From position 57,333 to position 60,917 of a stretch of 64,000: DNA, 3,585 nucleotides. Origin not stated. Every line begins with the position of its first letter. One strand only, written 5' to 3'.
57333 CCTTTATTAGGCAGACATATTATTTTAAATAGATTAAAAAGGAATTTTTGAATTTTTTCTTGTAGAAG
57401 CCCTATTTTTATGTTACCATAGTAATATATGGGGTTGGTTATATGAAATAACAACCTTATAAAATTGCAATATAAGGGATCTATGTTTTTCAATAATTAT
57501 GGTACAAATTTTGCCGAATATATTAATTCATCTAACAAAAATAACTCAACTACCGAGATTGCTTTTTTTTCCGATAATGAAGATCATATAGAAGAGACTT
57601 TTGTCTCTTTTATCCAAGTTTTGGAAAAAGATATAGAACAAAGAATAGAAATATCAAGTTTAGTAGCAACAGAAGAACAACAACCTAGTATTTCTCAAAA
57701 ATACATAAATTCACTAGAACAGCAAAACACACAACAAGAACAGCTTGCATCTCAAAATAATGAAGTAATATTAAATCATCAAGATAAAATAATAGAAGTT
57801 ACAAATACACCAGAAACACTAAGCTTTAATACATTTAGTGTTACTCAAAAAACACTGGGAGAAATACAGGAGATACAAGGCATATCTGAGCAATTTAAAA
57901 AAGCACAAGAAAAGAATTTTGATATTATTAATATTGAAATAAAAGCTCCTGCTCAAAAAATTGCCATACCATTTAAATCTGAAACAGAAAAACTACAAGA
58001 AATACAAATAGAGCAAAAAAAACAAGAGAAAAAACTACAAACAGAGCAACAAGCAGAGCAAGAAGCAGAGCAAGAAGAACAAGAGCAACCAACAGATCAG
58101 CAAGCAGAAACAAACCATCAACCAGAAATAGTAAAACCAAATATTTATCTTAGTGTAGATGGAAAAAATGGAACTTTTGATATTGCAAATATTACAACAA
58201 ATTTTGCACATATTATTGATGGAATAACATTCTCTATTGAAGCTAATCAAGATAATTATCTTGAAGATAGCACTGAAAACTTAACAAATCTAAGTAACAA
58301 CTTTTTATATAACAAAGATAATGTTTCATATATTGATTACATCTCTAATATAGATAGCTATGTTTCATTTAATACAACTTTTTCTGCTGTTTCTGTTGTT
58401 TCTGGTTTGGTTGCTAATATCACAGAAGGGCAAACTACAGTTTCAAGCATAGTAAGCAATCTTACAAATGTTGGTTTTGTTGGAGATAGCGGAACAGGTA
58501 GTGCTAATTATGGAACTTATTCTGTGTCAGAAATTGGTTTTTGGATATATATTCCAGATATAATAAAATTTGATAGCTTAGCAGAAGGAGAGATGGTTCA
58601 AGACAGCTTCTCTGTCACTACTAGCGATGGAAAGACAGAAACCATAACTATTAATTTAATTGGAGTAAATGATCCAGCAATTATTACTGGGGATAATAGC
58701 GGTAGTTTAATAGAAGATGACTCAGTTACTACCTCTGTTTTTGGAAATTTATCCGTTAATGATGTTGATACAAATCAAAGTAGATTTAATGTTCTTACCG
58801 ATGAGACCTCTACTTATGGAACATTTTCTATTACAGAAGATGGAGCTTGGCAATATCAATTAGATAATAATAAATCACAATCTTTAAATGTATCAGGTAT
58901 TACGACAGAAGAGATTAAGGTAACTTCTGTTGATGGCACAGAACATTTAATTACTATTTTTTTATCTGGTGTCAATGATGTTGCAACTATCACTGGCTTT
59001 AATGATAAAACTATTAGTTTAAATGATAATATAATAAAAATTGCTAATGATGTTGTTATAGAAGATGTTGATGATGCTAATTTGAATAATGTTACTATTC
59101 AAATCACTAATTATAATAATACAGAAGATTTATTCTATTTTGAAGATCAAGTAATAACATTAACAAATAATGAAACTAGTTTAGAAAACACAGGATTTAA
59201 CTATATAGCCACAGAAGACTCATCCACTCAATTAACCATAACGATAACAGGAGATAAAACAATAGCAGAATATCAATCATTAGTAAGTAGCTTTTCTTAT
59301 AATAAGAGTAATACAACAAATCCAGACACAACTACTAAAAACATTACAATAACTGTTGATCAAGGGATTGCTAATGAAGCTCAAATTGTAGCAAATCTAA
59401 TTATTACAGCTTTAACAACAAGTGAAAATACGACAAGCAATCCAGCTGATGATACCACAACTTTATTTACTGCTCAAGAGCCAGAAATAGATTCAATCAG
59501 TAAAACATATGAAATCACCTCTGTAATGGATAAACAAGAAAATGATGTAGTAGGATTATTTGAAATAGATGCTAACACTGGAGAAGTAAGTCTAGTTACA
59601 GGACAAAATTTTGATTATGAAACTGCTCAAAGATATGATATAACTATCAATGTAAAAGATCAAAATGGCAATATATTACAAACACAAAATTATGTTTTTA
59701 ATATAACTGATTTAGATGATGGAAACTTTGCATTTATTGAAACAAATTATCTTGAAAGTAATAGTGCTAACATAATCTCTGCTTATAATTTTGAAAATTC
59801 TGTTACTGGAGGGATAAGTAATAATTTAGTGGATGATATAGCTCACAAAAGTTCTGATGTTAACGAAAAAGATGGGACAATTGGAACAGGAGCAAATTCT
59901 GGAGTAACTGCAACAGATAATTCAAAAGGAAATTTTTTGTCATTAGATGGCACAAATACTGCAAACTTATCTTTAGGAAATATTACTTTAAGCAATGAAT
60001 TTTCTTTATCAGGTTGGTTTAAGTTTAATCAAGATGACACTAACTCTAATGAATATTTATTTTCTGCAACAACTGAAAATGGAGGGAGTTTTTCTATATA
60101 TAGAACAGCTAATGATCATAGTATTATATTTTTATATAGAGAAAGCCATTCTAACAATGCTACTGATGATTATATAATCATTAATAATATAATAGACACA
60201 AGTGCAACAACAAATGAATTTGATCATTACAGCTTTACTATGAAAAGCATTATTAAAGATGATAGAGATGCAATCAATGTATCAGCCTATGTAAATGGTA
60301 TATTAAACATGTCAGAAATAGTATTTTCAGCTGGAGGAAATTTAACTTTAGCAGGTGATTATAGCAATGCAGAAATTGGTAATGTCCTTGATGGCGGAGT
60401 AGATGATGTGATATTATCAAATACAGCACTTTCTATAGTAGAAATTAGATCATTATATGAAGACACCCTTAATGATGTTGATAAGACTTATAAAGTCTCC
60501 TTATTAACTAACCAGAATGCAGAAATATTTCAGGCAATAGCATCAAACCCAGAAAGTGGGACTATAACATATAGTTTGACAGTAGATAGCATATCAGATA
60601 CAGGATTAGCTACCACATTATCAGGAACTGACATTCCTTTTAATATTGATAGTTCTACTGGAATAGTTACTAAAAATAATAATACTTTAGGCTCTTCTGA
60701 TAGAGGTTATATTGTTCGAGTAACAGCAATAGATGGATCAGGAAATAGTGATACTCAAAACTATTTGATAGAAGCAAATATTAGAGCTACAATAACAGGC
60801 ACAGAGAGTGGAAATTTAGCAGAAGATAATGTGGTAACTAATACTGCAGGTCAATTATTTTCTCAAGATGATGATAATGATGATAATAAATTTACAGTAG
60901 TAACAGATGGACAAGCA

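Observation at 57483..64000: The largest gene in the window is missing from the ORF track: an open-ended ORF of more than 2,170 codons for a VCBS/cadherin/LamG mosaic surface protein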

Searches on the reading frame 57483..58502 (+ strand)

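Call 12: search_protein_families(library=pfam, proteins=[window:57483-58502:+], max_evalue=10)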
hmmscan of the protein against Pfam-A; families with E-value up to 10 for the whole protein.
window:57483-58502:+ (340 aa): 2 families
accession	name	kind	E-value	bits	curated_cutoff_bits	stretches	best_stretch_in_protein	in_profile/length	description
PF03286.19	Pox_Ag35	-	0.051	13.8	28.3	1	123-215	16-106/196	Pox virus Ag35 surface protein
PF14851.11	FAM176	-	4.9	7.4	31.5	1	177-216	54-93/152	FAM176 family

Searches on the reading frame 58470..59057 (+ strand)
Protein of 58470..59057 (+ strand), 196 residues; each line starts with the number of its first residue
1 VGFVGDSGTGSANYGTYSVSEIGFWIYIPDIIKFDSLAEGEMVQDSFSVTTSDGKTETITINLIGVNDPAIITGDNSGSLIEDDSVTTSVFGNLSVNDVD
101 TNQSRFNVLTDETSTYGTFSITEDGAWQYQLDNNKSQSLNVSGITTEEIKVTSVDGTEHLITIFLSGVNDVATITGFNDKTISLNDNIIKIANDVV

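Call 12: search_protein_families(library=pfam, proteins=[window:58470-59057:+], max_evalue=10)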
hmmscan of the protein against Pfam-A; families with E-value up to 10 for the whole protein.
window:58470-59057:+ (196 aa): 5 families
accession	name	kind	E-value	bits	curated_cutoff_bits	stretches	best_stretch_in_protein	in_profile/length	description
PF17803.7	Cadherin_4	-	3.8e-11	43.8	25.1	1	58-129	2-71/71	Bacterial cadherin-like domain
PF17963.7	Big_9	-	1.2e-07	33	23.6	2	67-138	1-67/89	Bacterial Ig domain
PF05986.19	ADAMTS_spacer1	-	0.071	13.9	23.6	1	101-152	45-95/115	ADAM-TS Spacer 1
PF22819.2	TcaA_5th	-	0.13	13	23.6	1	85-142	50-112/115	TcaA protein NTF2-like domain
PF14285.11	DUF4367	-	5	8.1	22.1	0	110-168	20-78/110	Domain of unknown function (DUF4367)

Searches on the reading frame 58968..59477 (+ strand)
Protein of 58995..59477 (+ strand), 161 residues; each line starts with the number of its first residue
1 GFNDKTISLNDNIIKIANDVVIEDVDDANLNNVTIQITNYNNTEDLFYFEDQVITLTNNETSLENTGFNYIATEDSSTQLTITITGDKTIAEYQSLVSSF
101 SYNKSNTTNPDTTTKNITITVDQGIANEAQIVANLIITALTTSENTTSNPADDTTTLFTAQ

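Call 12: search_protein_families(library=pfam, proteins=[window:58995-59477:+], max_evalue=10)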
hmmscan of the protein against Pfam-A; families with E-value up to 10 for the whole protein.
window:58995-59477:+ (161 aa): 2 families
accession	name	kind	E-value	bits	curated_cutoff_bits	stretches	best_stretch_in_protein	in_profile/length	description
PF16578.11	IL17R_fnIII_D2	-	0.052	14.4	29.7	1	76-134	15-71/105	Interleukin 17 receptor D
PF23638.1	DUF7145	-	0.056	13.9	28.2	1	39-119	4-89/111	Domain of unknown function (DUF7145)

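Call 60: search_solved_structures(query=A3, max_evalue=1)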
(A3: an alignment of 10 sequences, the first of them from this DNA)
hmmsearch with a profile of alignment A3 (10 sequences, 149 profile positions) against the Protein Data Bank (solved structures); distinct sequences matched with E-value up to 1: 9.
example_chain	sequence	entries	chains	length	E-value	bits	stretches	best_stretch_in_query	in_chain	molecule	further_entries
5y9h_A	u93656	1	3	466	0.037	17.2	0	68-113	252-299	SafD,Putative outer membrane protein,Putative outer membrane protein,Putative outer membra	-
5dp5_A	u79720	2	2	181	0.36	14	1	10-66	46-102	3C proteinase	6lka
4ghq_A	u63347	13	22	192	0.41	13.9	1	10-66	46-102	3C proteinase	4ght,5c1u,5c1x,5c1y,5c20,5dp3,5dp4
3qzq_A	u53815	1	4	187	0.45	13.7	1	10-66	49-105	3C protein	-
3r0f_A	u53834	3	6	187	0.54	13.5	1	10-66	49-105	3C protein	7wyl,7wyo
3sjk_A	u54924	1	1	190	0.55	13.4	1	10-66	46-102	3C protease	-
3sjo_A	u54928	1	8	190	0.55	13.4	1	10-66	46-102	3C protease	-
3osy_A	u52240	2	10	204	0.63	13.2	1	10-66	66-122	3C protease | 3C protein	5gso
3qzr_A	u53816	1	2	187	0.81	12.9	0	10-66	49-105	3C protein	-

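Call 62: predict_structure(alignment_id=A3)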
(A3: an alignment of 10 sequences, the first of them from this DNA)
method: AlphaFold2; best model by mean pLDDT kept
length: 154 residues; sequences in the alignment: 10
mean_pLDDT: 87.5   pTM: 0.85
mean pLDDT of the five models: 87.5, 86.6, 85.8, 85.1, 84.8
residues with pLDDT >= 90: 100; 70-90: 36; 50-70: 14; < 50: 4
segments of 3 or more residues with pLDDT < 50: 152-154
pLDDT, mean of each block of 10 residues (from residue 1): 77 85 93 82 96 93 96 95 91 95 96 78 92 82 80 45
secondary structure, 60 per line:
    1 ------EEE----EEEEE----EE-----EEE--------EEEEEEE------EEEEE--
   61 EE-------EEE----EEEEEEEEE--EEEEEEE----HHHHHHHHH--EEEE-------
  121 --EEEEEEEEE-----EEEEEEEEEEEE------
elements in order: E7-9 E14-18 E30-32 E41-47 E54-58 E70-72 E77-85 E88-94 H99-107 E110-113 E123-131 E137-148

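Call 65: fold_search(model_id=the predicted structure, library=pdb)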
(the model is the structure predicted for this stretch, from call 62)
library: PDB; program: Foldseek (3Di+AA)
matches with E <= 10: 1333; with E <= 0.001: 1
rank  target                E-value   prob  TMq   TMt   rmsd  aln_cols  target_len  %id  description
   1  5xcc_A                6.4e-04  0.99  0.38  0.17   8.2       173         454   10  X-ray structure of Clostridium perfringens pili protein CppA (released 2018-02-28)
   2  2vo8                  1.0e-03  1.00  0.48  0.53   5.5       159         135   12  Cohesin module from Clostridium perfringens ATCC13124 family 33 glycoside hydrolase. (released 2008-09-02)
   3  6ixy_A                1.3e-03  0.97  0.35  0.16   8.4       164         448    8  X-ray structure of major pilin from C. perfringens SM101 (released 2019-08-14)
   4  6ixy_B                1.4e-03  0.98  0.33  0.14   7.3       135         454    8  X-ray structure of major pilin from C. perfringens SM101 (released 2019-08-14)
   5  2jh2_A                1.6e-03  1.00  0.44  0.49   5.4       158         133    9  X-ray crystal structure of a cohesin-like module from Clostridium perfringens (released 2007-11-06)
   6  6kg8_MODEL_1_A        1.8e-03  0.98  0.39  0.39   7.6       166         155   16  Solution structure of CaCohA2 from Clostridium acetobutylicum (released 2020-07-08)
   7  2jh2_B                2.1e-03  1.00  0.44  0.48   5.9       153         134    9  X-ray crystal structure of a cohesin-like module from Clostridium perfringens (released 2007-11-06)
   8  5xcb                  2.1e-03  0.99  0.40  0.24   7.3       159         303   11  X-ray structure of domains D1 and D2 of Clostridium perfringens pili protein CppA (released 2018-02-28)
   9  8d5p_B                4.6e-03  0.97  0.32  0.21  15.0       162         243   11  Mouse TCR TG6 (released 2022-09-14)
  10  2okm                  4.9e-03  0.99  0.41  0.43   8.2       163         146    9  Crystal structure of ACE19, the collagen binding subdomain of Enterococcus faecalis surface protein ACE (released 2008-01-22)
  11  6dfs_B                5.2e-03  0.94  0.28  0.19  14.8       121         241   14  mouse TCR I.29 in complex with IAg7-p8E9E6ss (released 2019-04-17)
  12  8rro_G                5.5e-03  0.93  0.30  0.21  14.5       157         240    8  G12V-TCR complex with HLA-A3 (released 2024-11-20)
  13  2zf9_A                5.5e-03  0.85  0.33  0.29   8.6       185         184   10  Crystal structure of a type III cohesin module from the cellulosomal ScaE cell-surface anchoring scaffoldin of Ruminoc (released 2008-12-30)
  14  6dfq_F                5.8e-03  0.97  0.31  0.22  14.9       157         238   10  mouse diabetogenic TCR I.29 (released 2019-04-17)
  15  8ro5_B                5.8e-03  0.96  0.31  0.21  14.7       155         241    9  HLA-A3 restricted mG12V-TCR (released 2025-01-22)
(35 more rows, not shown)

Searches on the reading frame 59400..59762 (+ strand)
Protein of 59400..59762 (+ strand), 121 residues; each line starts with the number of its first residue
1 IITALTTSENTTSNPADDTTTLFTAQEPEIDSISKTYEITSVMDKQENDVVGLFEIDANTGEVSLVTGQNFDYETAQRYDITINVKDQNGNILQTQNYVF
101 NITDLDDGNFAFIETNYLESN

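Call 12: search_protein_families(library=pfam, proteins=[window:59400-59762:+], max_evalue=10)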
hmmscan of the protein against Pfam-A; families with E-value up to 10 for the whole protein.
window:59400-59762:+ (121 aa): 4 families
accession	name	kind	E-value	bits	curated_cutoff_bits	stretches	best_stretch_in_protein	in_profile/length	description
PF00028.23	Cadherin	-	9.7e-07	29.6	28.8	1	46-100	36-88/93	Cadherin domain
PF03413.25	PepSY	-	0.011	16.4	24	1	36-63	32-56/60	Peptidase propeptide and YPEB domain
PF24991.2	Ig_NUP210_4th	-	0.022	14.9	25.2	1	71-101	4-35/79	NUP210 forth Ig-like domain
PF01583.26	APS_kinase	-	0.12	12.8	21.1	1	35-83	104-151/152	Adenylylsulphate kinase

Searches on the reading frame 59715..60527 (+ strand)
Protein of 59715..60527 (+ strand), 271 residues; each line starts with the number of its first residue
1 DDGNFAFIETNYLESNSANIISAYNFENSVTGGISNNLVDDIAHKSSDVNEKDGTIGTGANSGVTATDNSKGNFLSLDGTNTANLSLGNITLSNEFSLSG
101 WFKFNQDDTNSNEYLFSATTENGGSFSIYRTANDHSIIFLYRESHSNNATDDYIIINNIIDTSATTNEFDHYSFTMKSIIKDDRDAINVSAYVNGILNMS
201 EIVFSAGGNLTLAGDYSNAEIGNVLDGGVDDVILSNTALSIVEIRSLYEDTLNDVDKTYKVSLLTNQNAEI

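Call 12: search_protein_families(library=pfam, proteins=[window:59715-60527:+], max_evalue=10)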
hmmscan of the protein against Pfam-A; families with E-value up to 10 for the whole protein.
window:59715-60527:+ (271 aa): 0 families

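Call 30: search_solved_structures(query=A1, max_evalue=10, show_alignments=2)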
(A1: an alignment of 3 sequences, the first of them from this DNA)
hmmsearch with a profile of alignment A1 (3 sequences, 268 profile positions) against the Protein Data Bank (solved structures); distinct sequences matched with E-value up to 10: 2.
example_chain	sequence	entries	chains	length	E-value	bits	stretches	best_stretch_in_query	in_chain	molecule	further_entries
9m7x_A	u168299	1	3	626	0.49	13.2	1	142-250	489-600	Gp17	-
6gmf_A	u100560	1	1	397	0.74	12.6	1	156-230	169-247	Putative cytochrome P450 hydroxylase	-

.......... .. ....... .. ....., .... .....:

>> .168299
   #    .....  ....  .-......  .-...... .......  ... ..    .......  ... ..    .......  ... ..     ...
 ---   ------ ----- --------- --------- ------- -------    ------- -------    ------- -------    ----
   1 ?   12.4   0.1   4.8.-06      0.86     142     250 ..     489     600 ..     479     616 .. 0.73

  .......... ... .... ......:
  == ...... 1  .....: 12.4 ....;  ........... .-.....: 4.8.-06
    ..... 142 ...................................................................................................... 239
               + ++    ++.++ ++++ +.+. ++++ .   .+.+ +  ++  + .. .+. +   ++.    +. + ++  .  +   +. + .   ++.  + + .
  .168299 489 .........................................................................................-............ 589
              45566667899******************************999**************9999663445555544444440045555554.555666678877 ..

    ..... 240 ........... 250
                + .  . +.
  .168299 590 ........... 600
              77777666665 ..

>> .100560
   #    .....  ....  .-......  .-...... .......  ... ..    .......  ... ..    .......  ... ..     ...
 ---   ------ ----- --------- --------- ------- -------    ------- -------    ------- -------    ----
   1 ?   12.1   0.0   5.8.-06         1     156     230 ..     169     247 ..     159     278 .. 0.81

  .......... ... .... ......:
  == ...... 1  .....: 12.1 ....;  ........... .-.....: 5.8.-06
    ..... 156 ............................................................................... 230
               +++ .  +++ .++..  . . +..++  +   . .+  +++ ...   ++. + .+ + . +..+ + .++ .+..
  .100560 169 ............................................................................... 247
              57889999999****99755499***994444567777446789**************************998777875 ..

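Call 36: predict_structure(alignment_id=A1)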
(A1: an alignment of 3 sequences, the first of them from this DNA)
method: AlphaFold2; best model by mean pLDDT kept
length: 257 residues; sequences in the alignment: 3
mean_pLDDT: 41.3   pTM: 0.46
mean pLDDT of the five models: 41.3, 40.9, 38.7, 38.6, 37.7
residues with pLDDT >= 90: 0; 70-90: 4; 50-70: 87; < 50: 166
segments of 3 or more residues with pLDDT < 50: 1-95, 146-148, 161-167, 203-257
pLDDT, mean of each block of 10 residues (from residue 1): 29 32 28 27 28 25 29 38 36 48 58 59 63 68 56 56 48 56 53 53 37 23 27 30 31 32
secondary structure, 60 per line:
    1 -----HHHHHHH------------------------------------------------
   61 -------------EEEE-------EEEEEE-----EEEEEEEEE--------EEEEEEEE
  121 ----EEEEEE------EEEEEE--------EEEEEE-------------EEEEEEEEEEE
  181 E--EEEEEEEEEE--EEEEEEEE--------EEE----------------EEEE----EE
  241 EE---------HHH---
elements in order: H6-12 E74-77 E85-90 E96-104 E113-120 E125-130 E137-142 E151-156 E170-181 E184-193 E196-203 E212-214 E231-234 E239-242

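Call 48: search_protein_representatives(alignment_id=A1)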
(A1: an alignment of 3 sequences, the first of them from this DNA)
Query: 3 sequences, 268 profile positions. Proteins with E-value up to 0.001 (for the whole library): 64; up to 1e-10: 4; up to 1e-30: 2. The best 64 are listed.
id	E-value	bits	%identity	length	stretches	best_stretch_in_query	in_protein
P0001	0.0e+00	1255.2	-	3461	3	1-268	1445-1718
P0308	0.0e+00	1160.5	-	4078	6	1-267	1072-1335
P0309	4.7e-16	75.6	-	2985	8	182-261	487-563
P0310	3.8e-15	72.6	-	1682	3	77-261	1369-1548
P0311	6.4e-08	48.9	-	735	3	48-261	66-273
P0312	1.3e-07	47.9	-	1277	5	209-266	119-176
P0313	4.6e-07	46.1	-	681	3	208-265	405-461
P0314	8.0e-07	45.3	-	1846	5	41-185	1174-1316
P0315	9.9e-07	45.0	-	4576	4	172-263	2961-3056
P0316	1.3e-06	44.6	-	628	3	43-198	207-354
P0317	1.6e-06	44.3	-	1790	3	89-263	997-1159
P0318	1.9e-06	44.1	-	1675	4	184-260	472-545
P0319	2.7e-06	43.6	-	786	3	183-264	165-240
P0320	4.5e-06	42.9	-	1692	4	168-260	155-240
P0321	5.2e-06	42.6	-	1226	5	99-261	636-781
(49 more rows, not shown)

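Call 50: find_encoding_contigs(protein=P0308, flank=10000, max_places=4)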
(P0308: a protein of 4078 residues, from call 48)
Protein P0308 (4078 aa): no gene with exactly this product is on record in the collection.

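Call 93: list_cluster_members(proteins=[P0308, P0189, P0190, P0191, P0220])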
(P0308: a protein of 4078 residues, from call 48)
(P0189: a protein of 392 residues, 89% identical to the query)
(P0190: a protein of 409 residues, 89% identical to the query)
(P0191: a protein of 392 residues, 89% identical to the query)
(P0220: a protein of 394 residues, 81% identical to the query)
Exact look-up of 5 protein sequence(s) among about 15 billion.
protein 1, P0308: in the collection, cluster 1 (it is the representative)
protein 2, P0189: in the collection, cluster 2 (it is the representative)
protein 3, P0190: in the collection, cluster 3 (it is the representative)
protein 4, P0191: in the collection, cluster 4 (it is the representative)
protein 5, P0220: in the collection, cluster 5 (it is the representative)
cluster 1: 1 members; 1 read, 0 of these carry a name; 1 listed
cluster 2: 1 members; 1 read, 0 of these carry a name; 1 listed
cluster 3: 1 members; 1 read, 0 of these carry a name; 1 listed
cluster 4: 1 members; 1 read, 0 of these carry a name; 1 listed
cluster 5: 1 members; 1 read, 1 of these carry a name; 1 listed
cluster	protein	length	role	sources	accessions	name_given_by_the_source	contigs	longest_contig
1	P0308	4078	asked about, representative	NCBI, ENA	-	-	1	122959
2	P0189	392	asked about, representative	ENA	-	-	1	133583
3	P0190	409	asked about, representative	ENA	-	-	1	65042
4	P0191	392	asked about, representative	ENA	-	-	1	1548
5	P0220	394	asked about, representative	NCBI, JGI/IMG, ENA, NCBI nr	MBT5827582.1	MAG: elongation factor Tu [Alphaproteobacteria bacterium] | elongation factor Tu [Alphaproteobacteria bacterium]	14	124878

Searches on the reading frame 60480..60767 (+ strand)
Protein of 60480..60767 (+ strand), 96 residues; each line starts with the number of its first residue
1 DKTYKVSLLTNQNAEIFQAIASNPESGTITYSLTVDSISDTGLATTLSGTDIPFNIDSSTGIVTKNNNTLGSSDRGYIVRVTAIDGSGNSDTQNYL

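Call 12: search_protein_families(library=pfam, proteins=[window:60480-60767:+], max_evalue=10)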
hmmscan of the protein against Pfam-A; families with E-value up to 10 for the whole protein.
window:60480-60767:+ (96 aa): 1 family
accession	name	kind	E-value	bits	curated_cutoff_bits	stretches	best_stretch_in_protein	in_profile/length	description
PF19116.6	DUF5801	-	8.9e-05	23.2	27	1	10-86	14-87/137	Domain of unknown function (DUF5801)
